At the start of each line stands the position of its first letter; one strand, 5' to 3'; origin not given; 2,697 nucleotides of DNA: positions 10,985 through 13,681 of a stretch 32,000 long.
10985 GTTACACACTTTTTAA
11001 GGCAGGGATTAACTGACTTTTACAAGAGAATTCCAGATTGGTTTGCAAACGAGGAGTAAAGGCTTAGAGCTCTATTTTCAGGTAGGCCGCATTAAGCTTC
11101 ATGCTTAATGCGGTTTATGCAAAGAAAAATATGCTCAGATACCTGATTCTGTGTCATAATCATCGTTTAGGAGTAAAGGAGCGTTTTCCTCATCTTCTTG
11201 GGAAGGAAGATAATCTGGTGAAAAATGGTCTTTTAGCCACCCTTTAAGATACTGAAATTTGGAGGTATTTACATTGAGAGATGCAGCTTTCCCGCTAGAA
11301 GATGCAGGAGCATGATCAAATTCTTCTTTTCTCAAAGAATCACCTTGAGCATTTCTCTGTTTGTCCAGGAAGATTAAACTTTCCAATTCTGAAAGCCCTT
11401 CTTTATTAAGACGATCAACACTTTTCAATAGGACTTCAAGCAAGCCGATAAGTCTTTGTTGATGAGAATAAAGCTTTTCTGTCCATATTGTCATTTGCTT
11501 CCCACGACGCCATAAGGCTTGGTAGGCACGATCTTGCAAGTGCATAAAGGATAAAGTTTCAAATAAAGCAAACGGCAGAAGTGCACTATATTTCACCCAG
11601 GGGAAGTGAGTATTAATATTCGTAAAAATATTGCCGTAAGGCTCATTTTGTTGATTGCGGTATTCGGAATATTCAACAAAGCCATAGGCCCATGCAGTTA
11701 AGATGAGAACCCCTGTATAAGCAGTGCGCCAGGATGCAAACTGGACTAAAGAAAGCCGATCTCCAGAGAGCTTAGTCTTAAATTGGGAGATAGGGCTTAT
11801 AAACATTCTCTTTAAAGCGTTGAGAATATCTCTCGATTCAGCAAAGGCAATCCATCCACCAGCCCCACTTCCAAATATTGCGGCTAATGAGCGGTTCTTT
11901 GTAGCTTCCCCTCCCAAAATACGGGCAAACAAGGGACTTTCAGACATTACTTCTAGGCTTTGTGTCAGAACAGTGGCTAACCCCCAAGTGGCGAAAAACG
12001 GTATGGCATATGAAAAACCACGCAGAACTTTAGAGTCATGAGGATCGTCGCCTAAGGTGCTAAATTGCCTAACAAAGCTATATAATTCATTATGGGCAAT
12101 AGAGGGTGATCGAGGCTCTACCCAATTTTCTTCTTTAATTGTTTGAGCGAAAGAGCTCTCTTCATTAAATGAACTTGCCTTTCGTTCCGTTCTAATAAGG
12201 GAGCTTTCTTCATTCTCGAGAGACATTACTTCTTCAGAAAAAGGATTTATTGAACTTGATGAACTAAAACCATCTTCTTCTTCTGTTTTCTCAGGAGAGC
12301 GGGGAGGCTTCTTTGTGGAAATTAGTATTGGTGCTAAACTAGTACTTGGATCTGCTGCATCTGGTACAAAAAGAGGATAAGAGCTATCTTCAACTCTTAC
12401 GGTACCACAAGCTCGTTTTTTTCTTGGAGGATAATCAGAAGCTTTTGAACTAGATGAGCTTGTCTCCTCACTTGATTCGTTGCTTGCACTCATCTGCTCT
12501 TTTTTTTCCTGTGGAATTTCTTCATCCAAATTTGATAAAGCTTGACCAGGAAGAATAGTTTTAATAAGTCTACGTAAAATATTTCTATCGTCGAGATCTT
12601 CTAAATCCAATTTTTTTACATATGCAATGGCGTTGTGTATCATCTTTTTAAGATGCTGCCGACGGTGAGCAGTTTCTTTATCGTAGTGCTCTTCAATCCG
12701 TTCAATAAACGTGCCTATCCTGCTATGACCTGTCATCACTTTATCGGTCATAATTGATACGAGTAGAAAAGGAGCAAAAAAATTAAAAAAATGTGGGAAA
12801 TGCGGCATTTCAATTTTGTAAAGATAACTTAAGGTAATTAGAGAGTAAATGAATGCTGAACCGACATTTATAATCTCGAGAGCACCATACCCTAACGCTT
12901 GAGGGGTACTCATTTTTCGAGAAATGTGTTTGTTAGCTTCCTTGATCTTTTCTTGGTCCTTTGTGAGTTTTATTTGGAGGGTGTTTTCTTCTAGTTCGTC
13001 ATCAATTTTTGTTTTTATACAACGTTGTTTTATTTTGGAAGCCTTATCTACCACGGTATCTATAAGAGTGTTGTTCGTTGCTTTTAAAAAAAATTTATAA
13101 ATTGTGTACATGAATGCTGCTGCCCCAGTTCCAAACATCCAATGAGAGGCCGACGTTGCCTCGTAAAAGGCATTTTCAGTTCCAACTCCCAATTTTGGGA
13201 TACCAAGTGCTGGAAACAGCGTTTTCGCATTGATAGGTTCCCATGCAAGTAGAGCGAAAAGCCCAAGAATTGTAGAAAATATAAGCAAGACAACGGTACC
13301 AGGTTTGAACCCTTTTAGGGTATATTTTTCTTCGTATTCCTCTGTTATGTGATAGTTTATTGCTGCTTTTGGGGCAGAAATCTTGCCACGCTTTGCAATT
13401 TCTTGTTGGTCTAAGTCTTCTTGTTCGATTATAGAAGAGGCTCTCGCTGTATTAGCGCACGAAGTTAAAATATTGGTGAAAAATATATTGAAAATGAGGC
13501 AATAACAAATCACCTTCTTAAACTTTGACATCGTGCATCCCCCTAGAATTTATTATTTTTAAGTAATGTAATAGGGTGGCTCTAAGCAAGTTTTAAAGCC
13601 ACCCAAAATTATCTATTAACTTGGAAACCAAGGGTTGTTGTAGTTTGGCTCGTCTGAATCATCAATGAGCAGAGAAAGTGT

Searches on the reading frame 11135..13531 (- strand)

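Call 69: search_protein_families(library=pfam, proteins=[window:11135-13531:-], max_evalue=0.00001)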
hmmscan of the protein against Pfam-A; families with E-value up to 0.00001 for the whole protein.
window:11135-13531:- (798 aa): 0 families

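Call 77: search_protein_families(library=pfam, proteins=[window:11135-13531:-], max_evalue=0.1)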
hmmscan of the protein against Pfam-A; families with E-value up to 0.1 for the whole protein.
window:11135-13531:- (798 aa): 1 family
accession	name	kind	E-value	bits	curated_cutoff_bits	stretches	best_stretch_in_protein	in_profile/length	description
PF11722.13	zf-TRM13_CCCH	-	0.053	13.6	20.9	0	369-385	8-24/29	CCCH zinc finger in TRM13 protein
